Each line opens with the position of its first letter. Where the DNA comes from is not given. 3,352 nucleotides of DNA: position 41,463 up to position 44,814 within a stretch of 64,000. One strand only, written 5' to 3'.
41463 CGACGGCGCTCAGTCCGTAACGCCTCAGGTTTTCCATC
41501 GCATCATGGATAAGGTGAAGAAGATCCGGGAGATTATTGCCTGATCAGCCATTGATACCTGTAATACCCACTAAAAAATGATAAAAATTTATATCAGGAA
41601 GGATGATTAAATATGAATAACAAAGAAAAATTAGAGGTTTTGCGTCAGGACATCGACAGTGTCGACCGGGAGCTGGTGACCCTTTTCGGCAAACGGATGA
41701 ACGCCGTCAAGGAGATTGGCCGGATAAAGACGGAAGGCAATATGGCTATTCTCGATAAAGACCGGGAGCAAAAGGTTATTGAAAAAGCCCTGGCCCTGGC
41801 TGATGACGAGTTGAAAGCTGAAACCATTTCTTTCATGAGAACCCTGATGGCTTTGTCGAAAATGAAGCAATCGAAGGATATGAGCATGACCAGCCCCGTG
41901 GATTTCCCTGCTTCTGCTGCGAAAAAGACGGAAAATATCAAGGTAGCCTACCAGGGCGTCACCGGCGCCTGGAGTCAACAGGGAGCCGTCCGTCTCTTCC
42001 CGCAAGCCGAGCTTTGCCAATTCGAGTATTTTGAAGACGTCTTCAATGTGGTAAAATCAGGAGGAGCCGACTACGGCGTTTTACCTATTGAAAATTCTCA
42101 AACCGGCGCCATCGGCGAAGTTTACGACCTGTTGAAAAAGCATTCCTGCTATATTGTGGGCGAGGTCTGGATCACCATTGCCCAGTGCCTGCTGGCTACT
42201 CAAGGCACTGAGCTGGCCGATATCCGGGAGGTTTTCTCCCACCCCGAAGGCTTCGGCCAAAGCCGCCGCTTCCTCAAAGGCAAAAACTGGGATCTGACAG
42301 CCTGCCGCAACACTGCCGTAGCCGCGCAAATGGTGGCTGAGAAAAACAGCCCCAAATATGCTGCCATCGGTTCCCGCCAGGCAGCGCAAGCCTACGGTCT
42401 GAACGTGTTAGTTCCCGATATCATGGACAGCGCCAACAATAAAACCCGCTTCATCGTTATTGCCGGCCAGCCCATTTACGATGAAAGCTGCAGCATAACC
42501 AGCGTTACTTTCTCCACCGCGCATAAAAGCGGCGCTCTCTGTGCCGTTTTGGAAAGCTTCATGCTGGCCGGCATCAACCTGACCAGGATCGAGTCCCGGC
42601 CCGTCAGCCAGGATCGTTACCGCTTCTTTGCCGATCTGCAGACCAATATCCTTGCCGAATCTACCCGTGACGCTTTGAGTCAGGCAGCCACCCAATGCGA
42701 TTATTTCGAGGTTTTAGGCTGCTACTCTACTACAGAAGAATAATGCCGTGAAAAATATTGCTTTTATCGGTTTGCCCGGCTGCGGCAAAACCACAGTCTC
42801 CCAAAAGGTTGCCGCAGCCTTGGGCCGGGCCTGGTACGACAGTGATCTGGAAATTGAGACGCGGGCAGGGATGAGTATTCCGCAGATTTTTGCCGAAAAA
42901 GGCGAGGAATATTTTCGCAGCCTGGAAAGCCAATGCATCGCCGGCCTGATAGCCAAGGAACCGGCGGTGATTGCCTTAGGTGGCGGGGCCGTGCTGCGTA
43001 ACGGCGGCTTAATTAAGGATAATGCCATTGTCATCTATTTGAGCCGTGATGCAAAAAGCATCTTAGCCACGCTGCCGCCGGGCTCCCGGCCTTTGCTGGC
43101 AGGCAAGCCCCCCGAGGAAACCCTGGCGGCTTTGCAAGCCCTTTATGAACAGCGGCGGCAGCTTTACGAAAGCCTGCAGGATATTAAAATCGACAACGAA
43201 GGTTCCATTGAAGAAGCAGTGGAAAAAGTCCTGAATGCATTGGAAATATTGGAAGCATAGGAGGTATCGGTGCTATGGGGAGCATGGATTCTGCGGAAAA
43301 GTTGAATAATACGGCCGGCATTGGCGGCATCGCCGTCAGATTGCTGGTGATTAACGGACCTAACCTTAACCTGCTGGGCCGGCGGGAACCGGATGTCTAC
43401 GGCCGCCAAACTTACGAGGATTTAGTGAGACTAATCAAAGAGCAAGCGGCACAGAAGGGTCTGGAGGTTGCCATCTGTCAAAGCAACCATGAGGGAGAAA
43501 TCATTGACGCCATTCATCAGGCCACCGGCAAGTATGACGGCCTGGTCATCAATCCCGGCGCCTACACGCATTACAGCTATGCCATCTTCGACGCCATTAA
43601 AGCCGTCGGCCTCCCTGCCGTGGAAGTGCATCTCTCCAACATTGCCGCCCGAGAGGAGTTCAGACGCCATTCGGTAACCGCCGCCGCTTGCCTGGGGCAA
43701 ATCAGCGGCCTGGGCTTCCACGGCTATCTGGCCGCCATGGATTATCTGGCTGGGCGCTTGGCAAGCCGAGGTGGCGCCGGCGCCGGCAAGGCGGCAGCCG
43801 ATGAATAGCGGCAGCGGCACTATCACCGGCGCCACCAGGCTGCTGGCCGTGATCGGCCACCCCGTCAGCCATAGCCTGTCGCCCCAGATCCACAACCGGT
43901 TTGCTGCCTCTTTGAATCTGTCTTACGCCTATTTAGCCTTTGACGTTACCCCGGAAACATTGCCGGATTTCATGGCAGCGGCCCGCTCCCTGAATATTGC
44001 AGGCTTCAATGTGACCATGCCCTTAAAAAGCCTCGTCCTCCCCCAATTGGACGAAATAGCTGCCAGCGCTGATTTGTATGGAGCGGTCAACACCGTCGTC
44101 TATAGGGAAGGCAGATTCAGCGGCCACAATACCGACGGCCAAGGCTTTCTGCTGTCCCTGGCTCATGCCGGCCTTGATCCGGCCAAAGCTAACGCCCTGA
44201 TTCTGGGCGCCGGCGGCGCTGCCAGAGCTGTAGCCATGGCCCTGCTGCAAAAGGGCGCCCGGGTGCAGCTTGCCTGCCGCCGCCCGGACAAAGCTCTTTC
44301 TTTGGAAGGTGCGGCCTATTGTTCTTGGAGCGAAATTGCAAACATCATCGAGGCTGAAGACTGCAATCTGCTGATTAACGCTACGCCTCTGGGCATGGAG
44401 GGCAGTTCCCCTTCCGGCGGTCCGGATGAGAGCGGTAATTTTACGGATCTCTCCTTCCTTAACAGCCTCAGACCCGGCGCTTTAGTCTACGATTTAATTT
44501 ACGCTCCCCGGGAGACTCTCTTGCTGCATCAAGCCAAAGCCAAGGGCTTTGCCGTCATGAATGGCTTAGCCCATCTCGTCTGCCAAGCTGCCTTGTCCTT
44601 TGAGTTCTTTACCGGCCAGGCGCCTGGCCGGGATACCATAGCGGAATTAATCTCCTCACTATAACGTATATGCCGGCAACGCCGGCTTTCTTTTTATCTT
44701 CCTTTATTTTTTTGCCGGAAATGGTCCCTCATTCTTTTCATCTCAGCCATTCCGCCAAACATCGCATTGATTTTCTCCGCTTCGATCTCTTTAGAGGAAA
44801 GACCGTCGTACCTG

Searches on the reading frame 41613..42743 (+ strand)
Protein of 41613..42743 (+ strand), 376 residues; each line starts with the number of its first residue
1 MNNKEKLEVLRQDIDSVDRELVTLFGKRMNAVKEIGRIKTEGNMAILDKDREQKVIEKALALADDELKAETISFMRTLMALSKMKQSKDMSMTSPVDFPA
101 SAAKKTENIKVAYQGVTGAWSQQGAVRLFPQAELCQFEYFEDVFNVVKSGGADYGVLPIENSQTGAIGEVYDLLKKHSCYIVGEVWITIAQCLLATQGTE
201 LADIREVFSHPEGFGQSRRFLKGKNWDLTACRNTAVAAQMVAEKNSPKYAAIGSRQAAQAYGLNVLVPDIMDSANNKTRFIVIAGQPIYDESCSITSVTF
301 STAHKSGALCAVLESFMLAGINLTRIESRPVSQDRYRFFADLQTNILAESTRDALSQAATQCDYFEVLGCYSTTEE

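Call 8: search_protein_families(library=pfam, proteins=[window:41613-42743:+])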
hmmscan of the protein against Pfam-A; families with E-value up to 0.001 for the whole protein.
window:41613-42743:+ (376 aa): 2 families
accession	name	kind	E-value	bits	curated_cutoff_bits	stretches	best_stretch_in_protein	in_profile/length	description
PF00800.23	PDT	-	9.9e-57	192.1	25.2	1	111-284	1-177/181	Prephenate dehydratase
PF01817.26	CM_2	-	1.4e-19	70.5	27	1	10-86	1-79/80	Chorismate mutase type II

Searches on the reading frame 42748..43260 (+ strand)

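Call 8: search_protein_families(library=pfam, proteins=[window:42748-43260:+])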
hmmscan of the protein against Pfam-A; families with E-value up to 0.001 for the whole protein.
window:42748-43260:+ (170 aa): 3 families
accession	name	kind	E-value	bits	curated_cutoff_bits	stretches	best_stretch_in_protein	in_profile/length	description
PF01202.28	SKI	-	1.6e-39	136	22.1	1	10-165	1-158/159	Shikimate kinase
PF13671.12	AAA_33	-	0.00021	22.1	27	1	4-64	2-64/143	AAA domain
PF13238.12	AAA_18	-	0.00069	20.5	29.4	0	4-31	1-30/128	AAA domain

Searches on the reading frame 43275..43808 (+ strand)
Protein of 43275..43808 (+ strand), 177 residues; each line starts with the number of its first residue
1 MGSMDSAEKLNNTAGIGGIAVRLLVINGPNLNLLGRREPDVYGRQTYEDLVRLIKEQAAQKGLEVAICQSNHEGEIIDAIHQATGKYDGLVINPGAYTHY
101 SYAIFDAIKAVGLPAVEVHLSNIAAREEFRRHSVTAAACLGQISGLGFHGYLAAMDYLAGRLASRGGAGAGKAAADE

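Call 8: search_protein_families(library=pfam, proteins=[window:43275-43808:+])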
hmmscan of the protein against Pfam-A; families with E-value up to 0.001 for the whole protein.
window:43275-43808:+ (177 aa): 1 family
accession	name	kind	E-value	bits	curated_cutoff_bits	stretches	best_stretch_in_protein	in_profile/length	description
PF01220.24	DHquinase_II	-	1.4e-60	203.4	23.3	1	23-158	2-137/138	Dehydroquinase class II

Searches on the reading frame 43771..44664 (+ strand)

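Call 8: search_protein_families(library=pfam, proteins=[window:43771-44664:+])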
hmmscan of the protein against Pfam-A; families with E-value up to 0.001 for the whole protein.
window:43771-44664:+ (297 aa): 3 families
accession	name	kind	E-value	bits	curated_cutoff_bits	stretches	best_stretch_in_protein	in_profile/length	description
PF08501.16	Shikimate_dh_N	-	2.1e-28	98.8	27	1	27-109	1-83/83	Shikimate dehydrogenase substrate binding domain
PF18317.6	SDH_C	-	4.1e-05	23.6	25.8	1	269-292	5-28/31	Shikimate 5'-dehydrogenase C-terminal domain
PF01488.26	Shikimate_DH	-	0.00058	20.4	24.3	1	137-197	10-77/138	Shikimate / quinate 5-dehydrogenase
